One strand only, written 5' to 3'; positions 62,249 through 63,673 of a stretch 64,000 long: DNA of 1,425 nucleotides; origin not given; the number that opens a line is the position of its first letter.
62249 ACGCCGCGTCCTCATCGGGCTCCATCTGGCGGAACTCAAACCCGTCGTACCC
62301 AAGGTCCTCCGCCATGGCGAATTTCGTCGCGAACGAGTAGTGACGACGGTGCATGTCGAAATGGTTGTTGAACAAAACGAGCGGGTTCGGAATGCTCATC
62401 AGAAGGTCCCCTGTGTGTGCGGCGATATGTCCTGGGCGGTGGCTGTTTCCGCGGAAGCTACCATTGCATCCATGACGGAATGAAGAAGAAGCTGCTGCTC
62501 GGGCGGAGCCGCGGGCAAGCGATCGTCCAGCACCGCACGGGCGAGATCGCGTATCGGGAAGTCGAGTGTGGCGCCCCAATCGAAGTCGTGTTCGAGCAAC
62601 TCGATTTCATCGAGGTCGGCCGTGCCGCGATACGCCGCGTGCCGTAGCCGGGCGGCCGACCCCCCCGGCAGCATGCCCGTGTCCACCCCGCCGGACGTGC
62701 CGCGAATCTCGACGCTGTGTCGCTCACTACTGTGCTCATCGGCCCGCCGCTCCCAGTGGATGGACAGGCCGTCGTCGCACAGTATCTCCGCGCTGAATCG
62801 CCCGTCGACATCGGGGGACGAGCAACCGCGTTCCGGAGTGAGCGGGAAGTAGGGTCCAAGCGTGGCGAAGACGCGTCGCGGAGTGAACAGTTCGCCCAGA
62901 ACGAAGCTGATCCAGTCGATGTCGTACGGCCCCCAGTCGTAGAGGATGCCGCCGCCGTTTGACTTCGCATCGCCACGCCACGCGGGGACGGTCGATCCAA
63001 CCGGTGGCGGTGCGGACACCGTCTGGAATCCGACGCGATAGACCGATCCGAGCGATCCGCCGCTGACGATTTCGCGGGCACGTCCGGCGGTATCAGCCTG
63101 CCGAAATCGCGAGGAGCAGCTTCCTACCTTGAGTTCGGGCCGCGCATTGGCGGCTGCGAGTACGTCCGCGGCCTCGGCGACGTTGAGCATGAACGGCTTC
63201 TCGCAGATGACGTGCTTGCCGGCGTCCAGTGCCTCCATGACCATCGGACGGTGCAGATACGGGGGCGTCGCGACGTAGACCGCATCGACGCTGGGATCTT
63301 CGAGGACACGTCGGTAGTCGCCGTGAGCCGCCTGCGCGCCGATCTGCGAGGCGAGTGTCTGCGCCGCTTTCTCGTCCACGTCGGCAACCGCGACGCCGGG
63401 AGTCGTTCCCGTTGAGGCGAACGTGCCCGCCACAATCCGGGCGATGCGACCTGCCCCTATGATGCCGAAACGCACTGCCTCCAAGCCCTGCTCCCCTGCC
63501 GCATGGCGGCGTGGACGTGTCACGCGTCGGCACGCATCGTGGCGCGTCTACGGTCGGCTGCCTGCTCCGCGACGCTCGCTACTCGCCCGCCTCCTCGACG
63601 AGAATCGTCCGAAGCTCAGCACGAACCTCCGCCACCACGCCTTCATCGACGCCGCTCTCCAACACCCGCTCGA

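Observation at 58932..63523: Gfo/Idh/MocA oxidoreductase translationally coupled to a xylose-isomerase-like TIM-barrel protein beside a GH2 gene: candidate oxidative (3-keto) glycoside cleavage module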

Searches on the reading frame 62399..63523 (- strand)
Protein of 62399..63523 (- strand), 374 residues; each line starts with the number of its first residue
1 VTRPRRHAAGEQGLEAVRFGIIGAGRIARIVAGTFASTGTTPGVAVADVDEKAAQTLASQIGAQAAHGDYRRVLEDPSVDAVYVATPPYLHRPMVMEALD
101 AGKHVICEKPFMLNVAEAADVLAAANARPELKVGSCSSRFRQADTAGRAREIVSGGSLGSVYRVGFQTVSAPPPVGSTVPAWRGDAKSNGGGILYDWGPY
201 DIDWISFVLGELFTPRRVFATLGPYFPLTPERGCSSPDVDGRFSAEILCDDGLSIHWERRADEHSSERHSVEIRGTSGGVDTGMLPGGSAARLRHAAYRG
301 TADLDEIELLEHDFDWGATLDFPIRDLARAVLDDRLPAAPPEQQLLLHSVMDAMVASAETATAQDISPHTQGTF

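Call 5: search_protein_families(library=pfam, proteins=[window:62399-63523:-], max_evalue=0.01)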
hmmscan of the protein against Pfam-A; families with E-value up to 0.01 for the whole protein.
window:62399-63523:- (374 aa): 6 families
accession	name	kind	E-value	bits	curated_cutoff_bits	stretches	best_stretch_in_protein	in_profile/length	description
PF01408.29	GFO_IDH_MocA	-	3.8e-25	89.3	24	1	17-128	1-112/120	Oxidoreductase family, NAD-binding Rossmann fold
PF22725.1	GFO_IDH_MocA_C3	-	2e-14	54.1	27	1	148-280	3-123/124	GFO/IDH/MocA C-terminal domain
PF02894.22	GFO_IDH_MocA_C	-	2.1e-07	31.4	22.9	1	150-360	1-212/218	Oxidoreductase family, C-terminal alpha/beta domain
PF03807.23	F420_oxidored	-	1.9e-06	28.8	21.6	1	19-106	2-89/94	NADP oxidoreductase coenzyme F420-dependent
PF03435.24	Sacchrp_dh_NADP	-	0.00098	19.9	25.1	1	21-107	3-97/129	Saccharopine dehydrogenase NADP binding domain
PF02254.24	TrkA_N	-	0.0035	18.1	23.8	1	21-71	3-50/116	TrkA-N domain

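Call 8: search_solved_structures(query=window:62399-63523:-, max_evalue=0.001)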
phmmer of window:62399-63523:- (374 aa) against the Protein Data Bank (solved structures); distinct sequences matched with E-value up to 0.001: 86 (the best 60 are shown).
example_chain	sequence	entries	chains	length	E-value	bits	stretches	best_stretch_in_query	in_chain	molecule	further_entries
4gqa_A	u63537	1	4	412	3.1e-21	79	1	44-212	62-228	NAD binding Oxidoreductase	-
4koa_A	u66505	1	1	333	8.8e-21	77.5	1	17-211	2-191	1,5-anhydro-D-fructose reductase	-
2glx_A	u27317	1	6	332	1.8e-20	76.5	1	18-211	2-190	1,5-anhydro-D-fructose reductase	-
9m3d_B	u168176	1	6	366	4.6e-20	75.2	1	16-366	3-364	DgpA1 from W974-1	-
3e9m_A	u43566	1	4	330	2.5e-18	69.5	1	13-212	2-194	Oxidoreductase, Gfo/Idh/MocA family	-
4h3v_A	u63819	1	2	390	2.8e-18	69.3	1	47-213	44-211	Oxidoreductase domain protein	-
5a02_A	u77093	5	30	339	5.4e-18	68.4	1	18-211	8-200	ALDOSE-ALDOSE OXIDOREDUCTASE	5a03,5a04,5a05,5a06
3ezy_A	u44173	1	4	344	9.4e-18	67.6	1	17-213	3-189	Dehydrogenase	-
7xr9_A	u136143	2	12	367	2e-17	66.5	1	13-205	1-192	DgpA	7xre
6a3f_A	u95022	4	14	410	5.3e-17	65.1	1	45-229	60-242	Putative dehydrogenase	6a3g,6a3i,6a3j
4fb5_A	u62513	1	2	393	2.2e-16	63.1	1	35-278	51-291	Probable oxidoreductase protein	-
9m37_A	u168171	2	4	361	2.5e-16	62.9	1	17-222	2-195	P581a DgpA2 and isoorientin complex structure | Gfo/Idh/MocA family protein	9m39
6jw6_A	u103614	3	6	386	2.5e-16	62.9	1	17-209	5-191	Dehydrogenase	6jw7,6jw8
2o48_X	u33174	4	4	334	4.3e-16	62.1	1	16-211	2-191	Dimeric dihydrodiol dehydrogenase | Trans-1,2-dihydrobenzene-1,2-diol dehydrogenase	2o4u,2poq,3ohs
1evj_A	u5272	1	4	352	6.8e-16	61.4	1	19-217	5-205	GLUCOSE-FRUCTOSE OXIDOREDUCTASE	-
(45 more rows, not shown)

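Call 35: search_protein_families(library=ncbifam, proteins=[window:62399-63523:-], max_evalue=0.01)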
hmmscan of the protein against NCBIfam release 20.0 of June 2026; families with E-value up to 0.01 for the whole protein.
window:62399-63523:- (374 aa): 10 families
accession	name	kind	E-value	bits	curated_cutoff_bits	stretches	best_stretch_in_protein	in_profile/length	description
TIGR04380.1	myo_inos_iolG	equivalog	1.2e-28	100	355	1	17-221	2-195/330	inositol 2-dehydrogenase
NF052479.1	LevoglcsnDh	equivalog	1.1e-22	80.2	650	1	44-218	39-211/386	levoglucosan dehydrogenase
NF040723.1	UDP-GlcNAcDh_Arch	equivalog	9.5e-20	71.3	450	1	17-212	1-180/302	UDP-N-acetylglucosamine 3-dehydrogenase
NF008607.0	PRK11579.1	subfamily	1.3e-17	63.9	330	1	15-209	3-189/346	oxidoreductase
NF041392.1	XylDh_Gfo6_Halo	equivalog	4.9e-17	61.8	350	1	15-318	15-312/350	D-xylose 1-dehydrogenase Gfo6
NF052679.1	InsChiInosDhIolG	equivalog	1e-11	44.5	540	1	17-121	3-109/343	bifunctional inositol 2-dehydrogenase/D-chiro-inositol 1-dehydrogenase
NF058561.1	BT_2158_fam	equivalog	5.8e-11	41.6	750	1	42-165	58-181/487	glycoside 3-dehydrogenase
NF007574.0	PRK10206.1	equivalog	1.6e-07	30.7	352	1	68-185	55-169/345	oxidoreductase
NF058563.1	BT_2159_fam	equivalog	2.9e-07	29.8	650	1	17-128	1-112/350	disaccharide 3-dehydrogenase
NF004793.0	PRK06141.1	equivalog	0.0098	14.9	322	0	16-106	125-216/314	bifunctional Delta(1)-pyrroline-2-carboxylate/Delta(1)-piperideine-2-carboxylate reductase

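Call 49: search_solved_structures(query=A2, max_evalue=1e-10, show_alignments=3)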
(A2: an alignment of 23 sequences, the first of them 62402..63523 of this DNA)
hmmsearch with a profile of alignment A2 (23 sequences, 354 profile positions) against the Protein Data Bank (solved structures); distinct sequences matched with E-value up to 1e-10: 73 (the best 60 are shown).
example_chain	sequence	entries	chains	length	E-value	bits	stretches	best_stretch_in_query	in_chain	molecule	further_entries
9m3d_B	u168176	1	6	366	3.1e-30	108.7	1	1-351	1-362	DgpA1 from W974-1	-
2glx_A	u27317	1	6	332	8.5e-29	104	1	5-198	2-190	1,5-anhydro-D-fructose reductase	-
7xr9_A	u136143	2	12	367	9.8e-29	103.8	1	1-194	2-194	DgpA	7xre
4koa_A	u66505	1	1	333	3.1e-27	98.8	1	4-198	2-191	1,5-anhydro-D-fructose reductase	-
4h3v_A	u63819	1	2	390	8e-26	94.2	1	33-200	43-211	Oxidoreductase domain protein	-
4gqa_A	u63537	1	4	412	7.3e-25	91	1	7-198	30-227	NAD binding Oxidoreductase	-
3e18_A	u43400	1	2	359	9.1e-25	90.7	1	7-201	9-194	oxidoreductase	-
1evj_A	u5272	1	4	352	1.1e-24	90.5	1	6-199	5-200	GLUCOSE-FRUCTOSE OXIDOREDUCTASE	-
6jw6_A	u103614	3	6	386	1.7e-24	89.8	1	3-196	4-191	Dehydrogenase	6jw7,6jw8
1ofg_A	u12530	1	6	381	1.6e-23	86.6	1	6-199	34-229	GLUCOSE-FRUCTOSE OXIDOREDUCTASE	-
1ryd_A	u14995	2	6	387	1.7e-23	86.5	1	6-199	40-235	glucose-fructose oxidoreductase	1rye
1h6a_A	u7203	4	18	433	2.6e-23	86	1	6-199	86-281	PRECURSOR FORM OF GLUCOSE-FRUCTOSE OXIDOREDUCTASE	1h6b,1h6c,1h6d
3e9m_A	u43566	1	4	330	3.1e-23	85.7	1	2-205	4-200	Oxidoreductase, Gfo/Idh/MocA family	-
4fb5_A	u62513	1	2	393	6.6e-23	84.6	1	1-197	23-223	Probable oxidoreductase protein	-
3ezy_A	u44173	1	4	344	7.8e-23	84.4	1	4-207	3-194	Dehydrogenase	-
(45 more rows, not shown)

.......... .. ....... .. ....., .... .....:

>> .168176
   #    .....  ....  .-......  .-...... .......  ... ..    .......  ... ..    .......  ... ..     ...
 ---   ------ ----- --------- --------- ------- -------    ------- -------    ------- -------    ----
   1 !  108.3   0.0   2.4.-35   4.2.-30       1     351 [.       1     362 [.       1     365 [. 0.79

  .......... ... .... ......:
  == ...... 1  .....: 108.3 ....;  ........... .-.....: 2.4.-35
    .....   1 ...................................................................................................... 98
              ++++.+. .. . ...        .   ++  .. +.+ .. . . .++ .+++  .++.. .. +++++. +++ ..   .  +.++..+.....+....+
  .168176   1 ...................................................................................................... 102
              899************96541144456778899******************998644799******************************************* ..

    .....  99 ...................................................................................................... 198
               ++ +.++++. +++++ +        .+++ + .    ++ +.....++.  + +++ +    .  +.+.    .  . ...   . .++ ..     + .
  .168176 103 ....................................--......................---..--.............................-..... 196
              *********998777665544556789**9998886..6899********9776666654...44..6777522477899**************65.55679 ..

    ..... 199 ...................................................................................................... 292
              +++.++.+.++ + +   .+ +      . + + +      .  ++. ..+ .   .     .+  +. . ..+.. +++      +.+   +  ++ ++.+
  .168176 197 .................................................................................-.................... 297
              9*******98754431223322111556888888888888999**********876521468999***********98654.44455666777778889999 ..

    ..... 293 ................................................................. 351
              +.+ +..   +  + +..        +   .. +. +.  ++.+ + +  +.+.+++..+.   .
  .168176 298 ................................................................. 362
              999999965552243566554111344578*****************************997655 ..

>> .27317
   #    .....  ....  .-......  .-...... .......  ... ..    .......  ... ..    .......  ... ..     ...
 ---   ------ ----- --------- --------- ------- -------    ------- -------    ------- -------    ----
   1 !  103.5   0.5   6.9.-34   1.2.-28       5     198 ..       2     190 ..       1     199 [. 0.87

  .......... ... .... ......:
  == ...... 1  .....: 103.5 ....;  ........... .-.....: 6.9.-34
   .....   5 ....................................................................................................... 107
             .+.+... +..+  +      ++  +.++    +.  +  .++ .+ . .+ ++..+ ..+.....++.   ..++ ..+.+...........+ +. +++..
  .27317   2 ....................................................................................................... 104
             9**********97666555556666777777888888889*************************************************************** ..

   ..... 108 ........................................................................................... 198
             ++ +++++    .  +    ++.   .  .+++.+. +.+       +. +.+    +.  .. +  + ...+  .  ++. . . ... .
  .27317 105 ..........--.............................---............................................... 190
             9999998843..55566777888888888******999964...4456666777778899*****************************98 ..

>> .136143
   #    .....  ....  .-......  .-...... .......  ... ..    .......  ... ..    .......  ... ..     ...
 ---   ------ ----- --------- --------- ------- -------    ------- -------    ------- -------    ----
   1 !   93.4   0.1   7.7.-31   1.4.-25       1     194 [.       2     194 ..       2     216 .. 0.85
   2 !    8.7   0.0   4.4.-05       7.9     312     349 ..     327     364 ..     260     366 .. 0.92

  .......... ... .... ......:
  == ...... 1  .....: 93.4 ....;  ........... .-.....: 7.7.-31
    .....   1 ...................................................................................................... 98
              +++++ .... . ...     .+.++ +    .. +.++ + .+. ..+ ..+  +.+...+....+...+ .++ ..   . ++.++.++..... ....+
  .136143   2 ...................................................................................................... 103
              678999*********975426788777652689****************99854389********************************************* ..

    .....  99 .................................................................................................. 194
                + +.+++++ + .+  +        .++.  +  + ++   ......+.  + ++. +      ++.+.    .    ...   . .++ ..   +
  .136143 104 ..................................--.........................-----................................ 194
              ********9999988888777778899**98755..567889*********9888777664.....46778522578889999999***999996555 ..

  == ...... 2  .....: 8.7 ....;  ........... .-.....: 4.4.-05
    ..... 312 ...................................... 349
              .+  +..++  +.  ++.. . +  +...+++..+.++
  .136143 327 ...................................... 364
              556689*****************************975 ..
